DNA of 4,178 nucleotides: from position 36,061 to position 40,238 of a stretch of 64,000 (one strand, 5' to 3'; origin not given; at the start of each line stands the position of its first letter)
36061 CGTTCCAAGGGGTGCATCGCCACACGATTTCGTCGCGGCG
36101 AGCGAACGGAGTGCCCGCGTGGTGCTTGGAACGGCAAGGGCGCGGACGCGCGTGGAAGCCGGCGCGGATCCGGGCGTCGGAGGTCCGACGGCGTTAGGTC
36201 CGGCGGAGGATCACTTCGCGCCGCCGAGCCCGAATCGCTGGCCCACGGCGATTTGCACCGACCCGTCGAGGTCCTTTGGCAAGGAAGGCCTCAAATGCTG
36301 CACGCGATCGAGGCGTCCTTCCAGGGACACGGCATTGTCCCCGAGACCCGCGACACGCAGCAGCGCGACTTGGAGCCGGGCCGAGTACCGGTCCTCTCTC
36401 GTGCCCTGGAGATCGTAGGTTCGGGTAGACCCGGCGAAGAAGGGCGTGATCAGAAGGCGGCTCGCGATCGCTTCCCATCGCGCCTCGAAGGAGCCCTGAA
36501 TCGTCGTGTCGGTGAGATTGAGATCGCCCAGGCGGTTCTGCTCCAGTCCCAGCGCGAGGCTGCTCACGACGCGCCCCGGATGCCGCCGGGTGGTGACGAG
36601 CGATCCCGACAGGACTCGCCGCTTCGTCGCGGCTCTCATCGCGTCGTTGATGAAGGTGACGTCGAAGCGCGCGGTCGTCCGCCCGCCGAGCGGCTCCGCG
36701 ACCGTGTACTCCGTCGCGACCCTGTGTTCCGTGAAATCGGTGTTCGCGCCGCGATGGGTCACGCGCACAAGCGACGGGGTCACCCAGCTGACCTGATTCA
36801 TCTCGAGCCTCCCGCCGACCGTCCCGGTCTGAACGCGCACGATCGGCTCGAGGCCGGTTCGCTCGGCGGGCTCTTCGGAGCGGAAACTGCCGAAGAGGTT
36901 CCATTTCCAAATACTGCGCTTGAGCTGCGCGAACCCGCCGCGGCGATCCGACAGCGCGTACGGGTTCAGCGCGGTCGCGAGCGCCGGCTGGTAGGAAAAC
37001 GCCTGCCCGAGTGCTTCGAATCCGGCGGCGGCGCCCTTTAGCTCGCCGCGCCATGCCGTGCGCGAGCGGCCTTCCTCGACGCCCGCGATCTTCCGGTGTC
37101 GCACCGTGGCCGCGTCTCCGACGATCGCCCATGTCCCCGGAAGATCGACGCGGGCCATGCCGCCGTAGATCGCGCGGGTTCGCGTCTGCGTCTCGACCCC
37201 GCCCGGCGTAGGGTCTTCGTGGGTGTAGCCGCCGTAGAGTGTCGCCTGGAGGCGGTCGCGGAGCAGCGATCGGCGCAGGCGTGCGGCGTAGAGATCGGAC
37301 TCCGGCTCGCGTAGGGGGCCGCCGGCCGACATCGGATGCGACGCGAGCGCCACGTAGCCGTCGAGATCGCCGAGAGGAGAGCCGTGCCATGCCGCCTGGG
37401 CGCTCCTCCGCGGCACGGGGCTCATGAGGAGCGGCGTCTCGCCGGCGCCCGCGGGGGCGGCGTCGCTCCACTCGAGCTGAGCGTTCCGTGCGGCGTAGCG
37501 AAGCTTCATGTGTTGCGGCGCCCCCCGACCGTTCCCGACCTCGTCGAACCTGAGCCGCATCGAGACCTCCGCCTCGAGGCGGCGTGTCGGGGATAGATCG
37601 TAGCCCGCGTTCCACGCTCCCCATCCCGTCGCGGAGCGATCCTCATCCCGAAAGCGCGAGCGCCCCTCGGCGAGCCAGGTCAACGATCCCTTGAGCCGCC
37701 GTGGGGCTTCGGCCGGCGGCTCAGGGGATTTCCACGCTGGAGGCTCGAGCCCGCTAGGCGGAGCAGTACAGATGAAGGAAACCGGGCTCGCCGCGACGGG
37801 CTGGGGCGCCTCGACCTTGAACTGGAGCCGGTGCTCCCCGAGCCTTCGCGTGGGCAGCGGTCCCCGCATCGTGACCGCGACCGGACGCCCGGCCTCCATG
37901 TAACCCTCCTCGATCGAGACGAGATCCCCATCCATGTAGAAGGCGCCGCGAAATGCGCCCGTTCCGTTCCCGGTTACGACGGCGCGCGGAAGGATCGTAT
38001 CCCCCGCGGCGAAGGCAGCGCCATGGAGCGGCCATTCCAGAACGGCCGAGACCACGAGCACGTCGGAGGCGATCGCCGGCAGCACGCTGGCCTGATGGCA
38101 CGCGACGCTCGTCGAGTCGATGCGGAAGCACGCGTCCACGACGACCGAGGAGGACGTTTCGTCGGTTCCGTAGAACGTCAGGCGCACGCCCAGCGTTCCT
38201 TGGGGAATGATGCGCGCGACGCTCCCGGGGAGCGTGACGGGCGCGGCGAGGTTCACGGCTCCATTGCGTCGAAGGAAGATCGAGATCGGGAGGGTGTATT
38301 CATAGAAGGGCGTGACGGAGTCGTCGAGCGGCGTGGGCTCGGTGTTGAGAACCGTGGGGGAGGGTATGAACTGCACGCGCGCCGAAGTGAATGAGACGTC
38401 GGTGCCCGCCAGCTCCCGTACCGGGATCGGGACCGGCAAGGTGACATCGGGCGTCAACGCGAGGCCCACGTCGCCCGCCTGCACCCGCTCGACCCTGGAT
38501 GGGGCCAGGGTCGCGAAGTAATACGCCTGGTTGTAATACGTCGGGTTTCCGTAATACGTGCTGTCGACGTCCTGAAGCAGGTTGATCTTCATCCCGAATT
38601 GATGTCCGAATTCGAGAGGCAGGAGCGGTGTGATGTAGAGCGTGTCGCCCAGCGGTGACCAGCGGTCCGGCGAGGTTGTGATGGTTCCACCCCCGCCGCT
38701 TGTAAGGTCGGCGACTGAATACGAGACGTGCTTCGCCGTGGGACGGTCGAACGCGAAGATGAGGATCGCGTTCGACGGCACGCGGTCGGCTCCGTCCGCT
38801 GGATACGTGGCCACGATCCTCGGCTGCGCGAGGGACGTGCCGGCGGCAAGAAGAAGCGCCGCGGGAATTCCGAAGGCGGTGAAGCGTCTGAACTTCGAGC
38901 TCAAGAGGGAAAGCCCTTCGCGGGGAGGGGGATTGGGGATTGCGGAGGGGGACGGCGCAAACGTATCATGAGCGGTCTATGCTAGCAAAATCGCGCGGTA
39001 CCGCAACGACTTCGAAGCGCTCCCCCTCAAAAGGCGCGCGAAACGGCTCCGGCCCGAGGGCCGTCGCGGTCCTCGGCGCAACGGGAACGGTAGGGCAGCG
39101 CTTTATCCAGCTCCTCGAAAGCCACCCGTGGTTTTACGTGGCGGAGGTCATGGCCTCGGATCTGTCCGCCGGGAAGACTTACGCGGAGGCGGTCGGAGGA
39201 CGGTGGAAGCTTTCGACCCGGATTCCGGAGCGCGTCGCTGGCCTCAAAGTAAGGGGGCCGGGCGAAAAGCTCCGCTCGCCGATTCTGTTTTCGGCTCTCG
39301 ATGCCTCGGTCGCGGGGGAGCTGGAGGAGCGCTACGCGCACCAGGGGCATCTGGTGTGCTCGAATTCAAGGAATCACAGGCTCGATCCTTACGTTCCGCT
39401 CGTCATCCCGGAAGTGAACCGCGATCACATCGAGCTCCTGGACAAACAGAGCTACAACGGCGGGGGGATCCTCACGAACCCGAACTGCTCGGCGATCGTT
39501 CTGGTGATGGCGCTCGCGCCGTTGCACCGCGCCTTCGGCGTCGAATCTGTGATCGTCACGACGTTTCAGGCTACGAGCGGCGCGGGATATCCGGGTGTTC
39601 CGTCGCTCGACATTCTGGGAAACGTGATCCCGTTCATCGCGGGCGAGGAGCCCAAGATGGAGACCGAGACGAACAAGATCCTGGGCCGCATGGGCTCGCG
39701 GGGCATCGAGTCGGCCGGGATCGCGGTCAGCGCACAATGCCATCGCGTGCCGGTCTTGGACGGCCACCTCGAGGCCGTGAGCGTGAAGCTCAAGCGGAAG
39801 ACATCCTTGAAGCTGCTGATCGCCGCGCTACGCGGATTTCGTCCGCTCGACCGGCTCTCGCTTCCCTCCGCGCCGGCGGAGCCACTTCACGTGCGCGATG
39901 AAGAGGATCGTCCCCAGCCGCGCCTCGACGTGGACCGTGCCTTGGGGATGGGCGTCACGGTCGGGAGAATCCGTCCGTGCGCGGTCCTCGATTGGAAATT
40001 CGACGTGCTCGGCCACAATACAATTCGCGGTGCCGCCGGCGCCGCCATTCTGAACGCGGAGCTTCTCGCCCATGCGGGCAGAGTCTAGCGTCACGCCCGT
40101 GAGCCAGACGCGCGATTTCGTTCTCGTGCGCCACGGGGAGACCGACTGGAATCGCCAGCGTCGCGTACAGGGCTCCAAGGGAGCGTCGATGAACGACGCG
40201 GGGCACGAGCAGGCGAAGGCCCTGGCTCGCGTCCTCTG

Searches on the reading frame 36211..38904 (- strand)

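Call 14: search_protein_families(library=pfam, proteins=[window:36211-38904:-], max_evalue=0.001)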
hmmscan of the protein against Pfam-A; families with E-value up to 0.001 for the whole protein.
window:36211-38904:- (897 aa): 1 family
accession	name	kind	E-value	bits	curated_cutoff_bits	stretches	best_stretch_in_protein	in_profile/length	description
PF13205.12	Big_5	-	0.00083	20.5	23.6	0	27-113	4-90/105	Bacterial Ig-like domain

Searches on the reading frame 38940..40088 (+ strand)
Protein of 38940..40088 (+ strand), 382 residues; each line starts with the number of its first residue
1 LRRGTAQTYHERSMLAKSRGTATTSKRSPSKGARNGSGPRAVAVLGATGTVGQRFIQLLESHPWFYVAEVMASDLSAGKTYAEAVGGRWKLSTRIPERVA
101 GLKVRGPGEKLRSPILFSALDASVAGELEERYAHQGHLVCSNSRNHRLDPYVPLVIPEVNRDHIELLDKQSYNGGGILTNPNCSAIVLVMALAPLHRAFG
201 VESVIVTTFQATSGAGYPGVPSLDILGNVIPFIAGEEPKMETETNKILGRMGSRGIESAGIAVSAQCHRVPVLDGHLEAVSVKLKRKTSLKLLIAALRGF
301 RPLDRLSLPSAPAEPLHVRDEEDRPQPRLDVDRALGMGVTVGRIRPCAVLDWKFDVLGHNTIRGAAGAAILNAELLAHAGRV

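Call 14: search_protein_families(library=pfam, proteins=[window:38940-40088:+], max_evalue=0.001)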
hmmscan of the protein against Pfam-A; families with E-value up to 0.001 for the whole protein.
window:38940-40088:+ (382 aa): 2 families
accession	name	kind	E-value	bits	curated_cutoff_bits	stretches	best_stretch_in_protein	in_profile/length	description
PF02774.23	Semialdhyde_dhC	-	6.2e-35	121.4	26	1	192-362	1-183/184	Semialdehyde dehydrogenase, dimerisation domain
PF01118.30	Semialdhyde_dh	-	3.2e-27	95.8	26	1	42-165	2-119/121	Semialdehyde dehydrogenase, NAD binding domain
